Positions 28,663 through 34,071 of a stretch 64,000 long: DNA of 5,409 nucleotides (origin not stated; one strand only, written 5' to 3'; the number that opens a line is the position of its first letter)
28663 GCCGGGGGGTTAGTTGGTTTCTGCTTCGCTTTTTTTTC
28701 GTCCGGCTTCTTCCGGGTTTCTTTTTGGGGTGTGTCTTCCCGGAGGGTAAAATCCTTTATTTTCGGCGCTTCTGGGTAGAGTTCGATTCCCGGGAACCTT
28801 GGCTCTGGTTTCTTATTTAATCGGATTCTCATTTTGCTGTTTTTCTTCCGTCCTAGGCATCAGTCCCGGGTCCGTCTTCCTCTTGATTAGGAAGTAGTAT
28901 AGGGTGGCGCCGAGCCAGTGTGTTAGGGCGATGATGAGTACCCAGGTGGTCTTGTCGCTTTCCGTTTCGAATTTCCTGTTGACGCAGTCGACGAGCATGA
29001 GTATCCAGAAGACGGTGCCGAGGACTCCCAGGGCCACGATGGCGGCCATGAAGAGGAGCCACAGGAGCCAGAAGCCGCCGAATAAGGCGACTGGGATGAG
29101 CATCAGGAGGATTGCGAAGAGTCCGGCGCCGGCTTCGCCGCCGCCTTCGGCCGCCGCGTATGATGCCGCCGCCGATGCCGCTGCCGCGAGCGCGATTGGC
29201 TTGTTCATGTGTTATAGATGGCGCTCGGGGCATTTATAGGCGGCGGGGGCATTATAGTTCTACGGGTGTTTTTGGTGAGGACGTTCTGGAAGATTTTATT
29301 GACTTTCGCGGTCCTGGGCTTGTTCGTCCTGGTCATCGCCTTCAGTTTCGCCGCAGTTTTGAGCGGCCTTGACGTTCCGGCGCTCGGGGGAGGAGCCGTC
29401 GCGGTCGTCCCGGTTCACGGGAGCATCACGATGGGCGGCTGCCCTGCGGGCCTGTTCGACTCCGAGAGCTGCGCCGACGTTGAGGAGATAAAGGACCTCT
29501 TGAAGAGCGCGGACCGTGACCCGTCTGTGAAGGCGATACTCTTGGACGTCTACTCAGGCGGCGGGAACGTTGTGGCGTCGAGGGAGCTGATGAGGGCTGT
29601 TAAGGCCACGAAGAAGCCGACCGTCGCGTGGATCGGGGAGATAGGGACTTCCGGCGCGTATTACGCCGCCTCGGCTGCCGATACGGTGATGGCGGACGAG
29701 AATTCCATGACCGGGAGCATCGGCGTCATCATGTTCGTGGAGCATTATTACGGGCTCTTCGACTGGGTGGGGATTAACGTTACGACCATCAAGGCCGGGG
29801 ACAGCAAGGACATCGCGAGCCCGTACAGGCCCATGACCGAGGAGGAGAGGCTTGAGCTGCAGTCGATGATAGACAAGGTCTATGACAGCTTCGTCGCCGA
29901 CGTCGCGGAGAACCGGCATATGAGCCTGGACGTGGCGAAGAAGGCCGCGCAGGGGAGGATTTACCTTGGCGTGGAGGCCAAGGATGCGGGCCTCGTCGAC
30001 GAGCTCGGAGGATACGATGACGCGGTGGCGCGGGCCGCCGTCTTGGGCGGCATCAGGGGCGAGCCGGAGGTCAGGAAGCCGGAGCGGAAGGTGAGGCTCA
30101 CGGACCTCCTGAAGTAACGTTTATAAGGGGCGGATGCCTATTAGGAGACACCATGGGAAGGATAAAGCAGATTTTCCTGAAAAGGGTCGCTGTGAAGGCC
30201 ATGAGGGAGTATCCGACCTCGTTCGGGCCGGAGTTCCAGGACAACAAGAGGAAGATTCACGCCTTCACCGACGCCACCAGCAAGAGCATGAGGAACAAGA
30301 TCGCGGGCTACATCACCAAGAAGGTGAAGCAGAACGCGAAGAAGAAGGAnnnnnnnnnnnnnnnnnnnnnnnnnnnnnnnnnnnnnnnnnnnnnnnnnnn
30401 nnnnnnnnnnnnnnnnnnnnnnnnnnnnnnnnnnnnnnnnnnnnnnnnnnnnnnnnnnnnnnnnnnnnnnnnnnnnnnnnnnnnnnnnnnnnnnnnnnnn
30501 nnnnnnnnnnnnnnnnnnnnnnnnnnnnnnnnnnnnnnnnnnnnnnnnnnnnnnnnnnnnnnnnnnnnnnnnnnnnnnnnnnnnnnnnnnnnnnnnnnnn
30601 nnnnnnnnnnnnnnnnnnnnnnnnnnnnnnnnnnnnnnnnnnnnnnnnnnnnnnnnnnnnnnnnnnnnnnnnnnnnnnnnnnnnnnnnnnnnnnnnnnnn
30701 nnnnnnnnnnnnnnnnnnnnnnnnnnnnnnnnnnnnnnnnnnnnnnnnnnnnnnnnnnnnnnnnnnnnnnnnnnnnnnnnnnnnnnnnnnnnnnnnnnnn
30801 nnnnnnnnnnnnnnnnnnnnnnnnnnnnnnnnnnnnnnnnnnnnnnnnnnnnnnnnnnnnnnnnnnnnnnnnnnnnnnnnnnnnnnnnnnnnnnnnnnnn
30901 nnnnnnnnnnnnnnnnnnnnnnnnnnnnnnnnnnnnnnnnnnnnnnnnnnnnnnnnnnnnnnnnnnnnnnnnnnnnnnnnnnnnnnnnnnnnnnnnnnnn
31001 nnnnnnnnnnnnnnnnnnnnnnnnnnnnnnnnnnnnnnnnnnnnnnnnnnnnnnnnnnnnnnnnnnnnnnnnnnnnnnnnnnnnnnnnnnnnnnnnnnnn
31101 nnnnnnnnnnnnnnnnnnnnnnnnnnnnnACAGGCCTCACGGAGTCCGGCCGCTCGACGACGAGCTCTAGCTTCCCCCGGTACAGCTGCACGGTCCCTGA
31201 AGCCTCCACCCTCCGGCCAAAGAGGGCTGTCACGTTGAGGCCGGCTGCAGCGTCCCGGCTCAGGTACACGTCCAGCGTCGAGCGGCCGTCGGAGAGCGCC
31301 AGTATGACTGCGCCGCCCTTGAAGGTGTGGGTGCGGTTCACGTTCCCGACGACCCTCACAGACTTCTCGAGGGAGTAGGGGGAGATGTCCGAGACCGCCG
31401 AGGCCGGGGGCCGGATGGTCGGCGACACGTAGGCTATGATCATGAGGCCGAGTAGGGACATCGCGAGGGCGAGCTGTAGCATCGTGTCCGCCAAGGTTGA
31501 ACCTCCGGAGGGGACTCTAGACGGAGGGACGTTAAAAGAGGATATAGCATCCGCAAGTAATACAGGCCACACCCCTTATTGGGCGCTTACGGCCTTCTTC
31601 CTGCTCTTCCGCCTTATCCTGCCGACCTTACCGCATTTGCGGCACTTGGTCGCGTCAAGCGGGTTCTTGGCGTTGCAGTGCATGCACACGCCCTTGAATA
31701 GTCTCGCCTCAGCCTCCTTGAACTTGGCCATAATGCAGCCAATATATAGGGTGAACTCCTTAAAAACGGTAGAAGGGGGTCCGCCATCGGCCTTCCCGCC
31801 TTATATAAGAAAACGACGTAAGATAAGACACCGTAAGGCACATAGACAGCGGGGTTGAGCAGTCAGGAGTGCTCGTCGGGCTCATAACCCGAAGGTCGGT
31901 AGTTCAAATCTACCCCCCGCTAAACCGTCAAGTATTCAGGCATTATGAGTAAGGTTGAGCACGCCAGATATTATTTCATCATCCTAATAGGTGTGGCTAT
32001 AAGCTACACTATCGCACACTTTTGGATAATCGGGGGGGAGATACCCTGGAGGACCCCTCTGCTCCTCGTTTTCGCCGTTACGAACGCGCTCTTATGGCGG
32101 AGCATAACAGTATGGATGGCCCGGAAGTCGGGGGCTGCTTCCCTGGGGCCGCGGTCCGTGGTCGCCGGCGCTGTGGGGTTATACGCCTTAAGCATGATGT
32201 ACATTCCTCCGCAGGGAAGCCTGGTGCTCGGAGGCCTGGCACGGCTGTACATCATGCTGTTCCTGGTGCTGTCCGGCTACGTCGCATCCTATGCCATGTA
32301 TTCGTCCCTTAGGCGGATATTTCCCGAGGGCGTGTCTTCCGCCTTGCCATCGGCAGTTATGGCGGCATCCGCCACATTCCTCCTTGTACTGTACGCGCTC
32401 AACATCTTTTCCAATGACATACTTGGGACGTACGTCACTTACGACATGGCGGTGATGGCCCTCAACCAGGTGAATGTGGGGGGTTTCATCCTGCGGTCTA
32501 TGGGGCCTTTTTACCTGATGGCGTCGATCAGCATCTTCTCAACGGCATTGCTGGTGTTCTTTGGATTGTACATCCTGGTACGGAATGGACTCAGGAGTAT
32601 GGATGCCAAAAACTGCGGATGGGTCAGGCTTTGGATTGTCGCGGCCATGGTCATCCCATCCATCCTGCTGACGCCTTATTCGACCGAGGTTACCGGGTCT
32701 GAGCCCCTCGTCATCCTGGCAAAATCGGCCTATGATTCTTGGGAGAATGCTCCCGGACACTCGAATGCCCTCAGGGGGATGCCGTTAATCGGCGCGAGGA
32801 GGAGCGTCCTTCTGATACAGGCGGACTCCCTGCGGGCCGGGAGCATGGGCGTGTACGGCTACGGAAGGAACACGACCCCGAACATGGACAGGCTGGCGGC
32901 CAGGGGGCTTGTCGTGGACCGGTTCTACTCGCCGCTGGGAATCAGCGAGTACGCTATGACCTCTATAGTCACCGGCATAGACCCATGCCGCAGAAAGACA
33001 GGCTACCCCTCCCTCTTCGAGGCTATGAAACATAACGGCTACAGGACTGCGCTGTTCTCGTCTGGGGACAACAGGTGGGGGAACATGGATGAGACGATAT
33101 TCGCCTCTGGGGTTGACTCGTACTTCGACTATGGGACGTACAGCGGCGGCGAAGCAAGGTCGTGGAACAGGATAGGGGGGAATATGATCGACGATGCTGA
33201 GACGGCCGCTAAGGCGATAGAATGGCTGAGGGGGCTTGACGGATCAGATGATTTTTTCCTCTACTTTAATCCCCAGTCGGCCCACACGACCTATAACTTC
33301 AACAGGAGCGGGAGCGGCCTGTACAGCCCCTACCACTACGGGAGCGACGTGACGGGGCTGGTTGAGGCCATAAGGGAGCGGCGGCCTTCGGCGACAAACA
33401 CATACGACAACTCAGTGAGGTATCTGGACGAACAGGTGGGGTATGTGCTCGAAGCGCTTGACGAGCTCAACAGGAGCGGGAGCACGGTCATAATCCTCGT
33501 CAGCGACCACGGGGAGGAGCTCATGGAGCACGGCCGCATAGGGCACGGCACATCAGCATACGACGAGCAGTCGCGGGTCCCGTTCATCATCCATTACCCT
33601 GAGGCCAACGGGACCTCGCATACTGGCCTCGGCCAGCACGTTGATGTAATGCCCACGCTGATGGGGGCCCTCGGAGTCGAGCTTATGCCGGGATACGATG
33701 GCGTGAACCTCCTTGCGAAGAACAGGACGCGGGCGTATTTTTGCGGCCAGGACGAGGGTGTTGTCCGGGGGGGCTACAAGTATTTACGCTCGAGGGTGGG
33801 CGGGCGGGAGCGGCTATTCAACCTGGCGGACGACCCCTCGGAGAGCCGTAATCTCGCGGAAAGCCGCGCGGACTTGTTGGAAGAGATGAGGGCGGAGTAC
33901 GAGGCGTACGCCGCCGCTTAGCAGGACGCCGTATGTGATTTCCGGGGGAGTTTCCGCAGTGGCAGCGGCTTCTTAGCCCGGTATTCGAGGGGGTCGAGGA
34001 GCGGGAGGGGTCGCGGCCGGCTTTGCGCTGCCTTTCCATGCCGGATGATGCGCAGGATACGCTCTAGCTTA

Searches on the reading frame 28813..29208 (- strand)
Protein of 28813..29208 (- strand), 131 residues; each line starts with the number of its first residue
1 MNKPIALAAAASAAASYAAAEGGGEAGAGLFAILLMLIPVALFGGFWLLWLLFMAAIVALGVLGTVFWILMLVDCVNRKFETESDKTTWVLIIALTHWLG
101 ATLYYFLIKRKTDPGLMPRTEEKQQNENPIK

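Call 54: search_protein_families(library=pfam, proteins=[window:28813-29208:-])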
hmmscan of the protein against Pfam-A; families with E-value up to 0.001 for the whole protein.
window:28813-29208:- (131 aa): 1 family
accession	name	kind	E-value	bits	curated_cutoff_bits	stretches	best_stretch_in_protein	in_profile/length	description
PF13396.11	PLDc_N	-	8.1e-08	32.5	23.3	1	66-107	1-40/42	Phospholipase_D-nuclease N-terminal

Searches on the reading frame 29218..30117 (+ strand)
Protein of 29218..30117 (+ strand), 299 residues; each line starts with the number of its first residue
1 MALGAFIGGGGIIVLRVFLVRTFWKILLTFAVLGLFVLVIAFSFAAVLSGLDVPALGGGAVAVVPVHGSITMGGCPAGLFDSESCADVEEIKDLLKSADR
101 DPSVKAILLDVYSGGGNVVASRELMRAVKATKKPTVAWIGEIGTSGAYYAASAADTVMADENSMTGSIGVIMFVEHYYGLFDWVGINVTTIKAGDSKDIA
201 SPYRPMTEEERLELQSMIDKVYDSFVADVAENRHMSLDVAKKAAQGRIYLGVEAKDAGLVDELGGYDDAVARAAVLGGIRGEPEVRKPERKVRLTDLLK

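Call 12: search_protein_families(library=pfam, proteins=[window:29218-30117:+])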
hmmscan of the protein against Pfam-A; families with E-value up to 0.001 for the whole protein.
window:29218-30117:+ (299 aa): 4 families
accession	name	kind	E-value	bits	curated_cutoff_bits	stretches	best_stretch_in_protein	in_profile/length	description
PF01343.23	Peptidase_S49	-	1.3e-48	165.3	24.9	1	129-276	3-150/154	Peptidase family S49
PF25145.1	NfeD1b_N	-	8.2e-07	29.2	40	1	101-171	28-98/189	NfeD1b, N-terminal domain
PF01972.22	SDH_protease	-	1.7e-05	24.5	31.3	1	87-168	74-155/286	ClpP-like SDH-type serine proteinase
PF00549.24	Ligase_CoA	-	0.00034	21.2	24.5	1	78-144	34-93/128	CoA-ligase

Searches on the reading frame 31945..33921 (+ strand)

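Call 54: search_protein_families(library=pfam, proteins=[window:31945-33921:+])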
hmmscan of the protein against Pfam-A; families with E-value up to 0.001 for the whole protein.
window:31945-33921:+ (658 aa): 3 families
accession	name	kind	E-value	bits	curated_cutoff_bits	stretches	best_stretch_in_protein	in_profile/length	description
PF00884.28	Sulfatase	-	4e-49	168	25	1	288-578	3-301/301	Sulfatase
PF01663.27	Phosphodiest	-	4.5e-08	33.5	23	1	488-527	185-224/342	Type I phosphodiesterase / nucleotide pyrophosphatase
PF16347.10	SGSH_C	-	0.00083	20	29.3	0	538-587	11-62/154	N-sulphoglucosamine sulphohydrolase, C-terminal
